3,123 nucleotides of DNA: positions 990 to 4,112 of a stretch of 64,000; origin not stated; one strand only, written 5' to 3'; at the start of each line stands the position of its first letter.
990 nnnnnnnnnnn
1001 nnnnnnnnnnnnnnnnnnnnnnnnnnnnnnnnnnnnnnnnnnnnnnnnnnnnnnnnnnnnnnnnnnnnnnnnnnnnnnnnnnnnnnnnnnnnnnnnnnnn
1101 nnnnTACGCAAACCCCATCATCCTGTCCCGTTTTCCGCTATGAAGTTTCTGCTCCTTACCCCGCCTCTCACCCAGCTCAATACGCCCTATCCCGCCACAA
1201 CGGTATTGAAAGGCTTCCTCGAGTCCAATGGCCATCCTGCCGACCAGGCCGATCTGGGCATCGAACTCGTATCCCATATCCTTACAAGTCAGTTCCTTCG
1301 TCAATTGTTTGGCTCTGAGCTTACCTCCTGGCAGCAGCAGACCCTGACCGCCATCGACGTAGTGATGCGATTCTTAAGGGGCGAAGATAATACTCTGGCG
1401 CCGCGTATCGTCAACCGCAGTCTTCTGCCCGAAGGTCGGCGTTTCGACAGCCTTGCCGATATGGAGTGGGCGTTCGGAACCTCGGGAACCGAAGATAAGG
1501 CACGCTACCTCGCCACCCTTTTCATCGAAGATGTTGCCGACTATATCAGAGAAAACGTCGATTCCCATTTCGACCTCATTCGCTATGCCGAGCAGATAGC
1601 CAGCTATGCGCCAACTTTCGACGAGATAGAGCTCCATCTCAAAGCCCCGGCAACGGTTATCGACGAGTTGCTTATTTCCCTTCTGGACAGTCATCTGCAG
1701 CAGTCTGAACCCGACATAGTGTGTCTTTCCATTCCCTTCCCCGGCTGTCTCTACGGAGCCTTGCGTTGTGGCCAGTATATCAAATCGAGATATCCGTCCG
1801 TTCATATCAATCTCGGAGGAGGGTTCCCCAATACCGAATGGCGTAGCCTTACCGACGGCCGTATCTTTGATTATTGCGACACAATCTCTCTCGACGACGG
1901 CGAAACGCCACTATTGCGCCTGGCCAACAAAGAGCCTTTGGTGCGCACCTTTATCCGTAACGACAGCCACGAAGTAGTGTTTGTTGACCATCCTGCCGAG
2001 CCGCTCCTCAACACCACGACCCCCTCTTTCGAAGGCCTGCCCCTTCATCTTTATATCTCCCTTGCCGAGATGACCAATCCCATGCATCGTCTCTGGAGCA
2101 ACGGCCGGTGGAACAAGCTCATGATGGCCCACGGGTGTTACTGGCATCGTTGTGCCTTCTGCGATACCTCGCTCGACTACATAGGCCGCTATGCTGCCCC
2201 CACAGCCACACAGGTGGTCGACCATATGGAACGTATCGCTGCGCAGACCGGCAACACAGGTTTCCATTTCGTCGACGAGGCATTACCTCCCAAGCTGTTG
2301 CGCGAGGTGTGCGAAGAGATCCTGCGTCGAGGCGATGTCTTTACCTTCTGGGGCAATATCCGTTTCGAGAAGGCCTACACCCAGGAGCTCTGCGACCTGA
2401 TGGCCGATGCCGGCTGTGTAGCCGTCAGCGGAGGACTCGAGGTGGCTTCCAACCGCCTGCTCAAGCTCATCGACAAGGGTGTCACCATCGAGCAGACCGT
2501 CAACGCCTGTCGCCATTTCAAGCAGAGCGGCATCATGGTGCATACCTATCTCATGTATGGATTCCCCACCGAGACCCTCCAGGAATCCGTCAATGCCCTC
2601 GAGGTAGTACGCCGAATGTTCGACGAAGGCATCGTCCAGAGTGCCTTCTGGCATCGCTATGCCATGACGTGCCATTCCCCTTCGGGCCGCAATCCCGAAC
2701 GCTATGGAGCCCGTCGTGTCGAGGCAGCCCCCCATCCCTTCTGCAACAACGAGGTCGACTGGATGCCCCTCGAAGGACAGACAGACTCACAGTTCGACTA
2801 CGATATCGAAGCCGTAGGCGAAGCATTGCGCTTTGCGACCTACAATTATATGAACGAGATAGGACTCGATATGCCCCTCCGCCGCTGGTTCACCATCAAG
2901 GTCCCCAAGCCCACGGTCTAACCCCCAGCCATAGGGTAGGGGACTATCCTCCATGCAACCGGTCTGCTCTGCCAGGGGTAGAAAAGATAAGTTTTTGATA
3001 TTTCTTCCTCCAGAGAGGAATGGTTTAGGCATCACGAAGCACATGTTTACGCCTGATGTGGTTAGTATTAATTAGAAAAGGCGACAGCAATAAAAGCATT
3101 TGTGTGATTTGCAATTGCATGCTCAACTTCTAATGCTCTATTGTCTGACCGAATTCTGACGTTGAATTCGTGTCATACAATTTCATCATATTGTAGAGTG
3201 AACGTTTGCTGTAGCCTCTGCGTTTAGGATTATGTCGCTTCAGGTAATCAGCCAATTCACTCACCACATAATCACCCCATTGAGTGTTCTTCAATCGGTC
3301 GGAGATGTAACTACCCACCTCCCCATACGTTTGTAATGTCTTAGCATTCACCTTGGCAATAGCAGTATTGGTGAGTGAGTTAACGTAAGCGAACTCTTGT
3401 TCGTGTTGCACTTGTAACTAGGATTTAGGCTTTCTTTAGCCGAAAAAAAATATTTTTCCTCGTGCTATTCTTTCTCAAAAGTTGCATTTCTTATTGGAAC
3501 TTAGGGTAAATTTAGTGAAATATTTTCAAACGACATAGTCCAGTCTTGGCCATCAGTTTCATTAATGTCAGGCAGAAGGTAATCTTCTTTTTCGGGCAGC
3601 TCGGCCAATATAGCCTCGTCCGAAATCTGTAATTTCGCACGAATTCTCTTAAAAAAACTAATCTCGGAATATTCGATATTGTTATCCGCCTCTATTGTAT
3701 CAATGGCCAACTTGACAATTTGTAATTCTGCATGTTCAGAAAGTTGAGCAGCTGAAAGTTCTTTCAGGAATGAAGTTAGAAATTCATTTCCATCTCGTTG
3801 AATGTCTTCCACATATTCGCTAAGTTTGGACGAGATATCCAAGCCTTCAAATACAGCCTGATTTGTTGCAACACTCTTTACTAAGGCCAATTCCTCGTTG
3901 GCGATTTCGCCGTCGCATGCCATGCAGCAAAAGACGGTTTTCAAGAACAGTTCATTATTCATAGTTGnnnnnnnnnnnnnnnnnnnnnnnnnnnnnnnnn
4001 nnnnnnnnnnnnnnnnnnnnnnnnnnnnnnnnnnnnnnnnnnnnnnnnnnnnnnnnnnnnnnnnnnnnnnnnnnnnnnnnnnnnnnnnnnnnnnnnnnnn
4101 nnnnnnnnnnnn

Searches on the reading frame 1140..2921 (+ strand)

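Call 48: search_protein_families(library=pfam, proteins=[window:1140-2921:+], max_evalue=0.001)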
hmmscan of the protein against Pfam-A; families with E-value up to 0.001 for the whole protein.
window:1140-2921:+ (593 aa): 1 family
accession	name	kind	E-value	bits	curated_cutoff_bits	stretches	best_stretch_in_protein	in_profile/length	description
PF04055.27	Radical_SAM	-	4.3e-16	60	29.5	1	332-487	6-163/166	Radical SAM superfamily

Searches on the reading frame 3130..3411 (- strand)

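Call 3: search_protein_families(library=pfam, proteins=[window:3130-3411:-], max_evalue=0.01)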
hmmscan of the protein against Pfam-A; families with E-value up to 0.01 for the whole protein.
window:3130-3411:- (93 aa): 1 family
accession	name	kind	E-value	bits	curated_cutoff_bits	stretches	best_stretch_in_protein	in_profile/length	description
PF17761.7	DUF1016_N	-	8.1e-13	49.1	32.8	1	12-89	8-86/137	DUF1016 N-terminal domain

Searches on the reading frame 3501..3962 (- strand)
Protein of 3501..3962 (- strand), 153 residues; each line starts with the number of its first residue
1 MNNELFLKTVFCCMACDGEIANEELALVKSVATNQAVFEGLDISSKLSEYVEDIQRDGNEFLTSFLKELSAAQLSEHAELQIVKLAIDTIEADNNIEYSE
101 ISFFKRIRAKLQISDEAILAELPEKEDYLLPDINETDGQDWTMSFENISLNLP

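Call 3: search_protein_families(library=pfam, proteins=[window:3501-3962:-], max_evalue=0.01)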
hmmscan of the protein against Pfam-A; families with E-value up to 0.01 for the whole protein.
window:3501-3962:- (153 aa): 1 family
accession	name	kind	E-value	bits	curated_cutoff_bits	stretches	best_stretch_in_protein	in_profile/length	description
PF05099.18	TerB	-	0.0026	18.5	24.4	1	14-118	12-113/118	Tellurite resistance protein TerB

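Call 4: search_protein_families(library=padloc, proteins=[window:3501-3962:-], max_evalue=0.01)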
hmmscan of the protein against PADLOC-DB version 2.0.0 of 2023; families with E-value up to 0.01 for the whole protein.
window:3501-3962:- (153 aa): 1 family
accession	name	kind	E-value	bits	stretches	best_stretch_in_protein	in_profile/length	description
PDLC03833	BnzA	-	0.0085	12.8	1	6-118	166-278/544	-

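Call 5: search_protein_families(library=ncbifam, proteins=[window:3501-3962:-], max_evalue=0.01)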
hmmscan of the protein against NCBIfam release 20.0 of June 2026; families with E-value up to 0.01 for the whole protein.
window:3501-3962:- (153 aa): 0 families

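Call 65: search_solved_structures(query=A6, max_evalue=10, show_alignments=2)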
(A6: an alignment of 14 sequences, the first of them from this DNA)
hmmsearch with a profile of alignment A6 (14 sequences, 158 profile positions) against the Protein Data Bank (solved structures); distinct sequences matched with E-value up to 10: 4.
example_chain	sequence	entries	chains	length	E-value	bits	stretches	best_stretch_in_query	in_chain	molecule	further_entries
2h5n_A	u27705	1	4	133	0.0014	21.6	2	70-105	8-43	Hypothetical protein PG_1108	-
3a8r_A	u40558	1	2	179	0.082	15.9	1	3-87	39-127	Putative uncharacterized protein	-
2ou3_A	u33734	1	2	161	0.13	15.2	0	4-26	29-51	Tellurite resistance protein of COG3793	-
9veg_A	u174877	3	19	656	0.8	12.7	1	37-122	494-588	Vip1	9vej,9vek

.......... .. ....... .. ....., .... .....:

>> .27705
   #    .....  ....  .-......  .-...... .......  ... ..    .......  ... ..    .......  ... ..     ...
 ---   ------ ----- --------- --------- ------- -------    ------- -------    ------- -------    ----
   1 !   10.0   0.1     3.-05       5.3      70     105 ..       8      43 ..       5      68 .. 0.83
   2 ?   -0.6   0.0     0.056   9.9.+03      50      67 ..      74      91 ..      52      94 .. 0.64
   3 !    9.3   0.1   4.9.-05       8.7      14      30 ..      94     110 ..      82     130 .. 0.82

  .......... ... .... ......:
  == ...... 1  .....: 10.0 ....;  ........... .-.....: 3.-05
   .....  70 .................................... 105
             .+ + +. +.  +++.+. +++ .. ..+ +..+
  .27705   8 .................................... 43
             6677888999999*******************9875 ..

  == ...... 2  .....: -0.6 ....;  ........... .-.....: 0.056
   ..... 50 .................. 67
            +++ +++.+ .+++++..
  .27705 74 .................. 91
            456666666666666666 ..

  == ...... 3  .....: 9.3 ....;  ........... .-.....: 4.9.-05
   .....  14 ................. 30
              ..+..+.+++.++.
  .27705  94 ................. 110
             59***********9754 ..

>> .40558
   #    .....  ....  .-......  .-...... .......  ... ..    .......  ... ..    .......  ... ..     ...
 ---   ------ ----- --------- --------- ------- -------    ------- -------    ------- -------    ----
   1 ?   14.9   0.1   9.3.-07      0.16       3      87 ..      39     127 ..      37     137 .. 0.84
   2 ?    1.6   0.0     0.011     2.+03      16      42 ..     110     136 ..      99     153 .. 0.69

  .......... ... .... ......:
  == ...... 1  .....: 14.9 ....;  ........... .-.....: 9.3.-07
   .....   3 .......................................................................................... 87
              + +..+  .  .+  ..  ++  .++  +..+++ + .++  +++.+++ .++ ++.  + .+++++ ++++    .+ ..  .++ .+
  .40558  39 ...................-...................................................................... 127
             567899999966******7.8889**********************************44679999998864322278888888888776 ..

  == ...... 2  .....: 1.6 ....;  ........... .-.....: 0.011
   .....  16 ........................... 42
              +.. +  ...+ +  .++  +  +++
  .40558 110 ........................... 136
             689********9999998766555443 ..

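Call 95: search_protein_families(library=phrogs, proteins=[window:3501-3962:-], max_evalue=0.001)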
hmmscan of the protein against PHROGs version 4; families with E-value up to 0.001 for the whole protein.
window:3501-3962:- (153 aa): 1 family
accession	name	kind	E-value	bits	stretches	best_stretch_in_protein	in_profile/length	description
phrog_632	-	moron, auxiliary metabolic gene and host takeover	1.8e-05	25.9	1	11-117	33-141/143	tellurite resistance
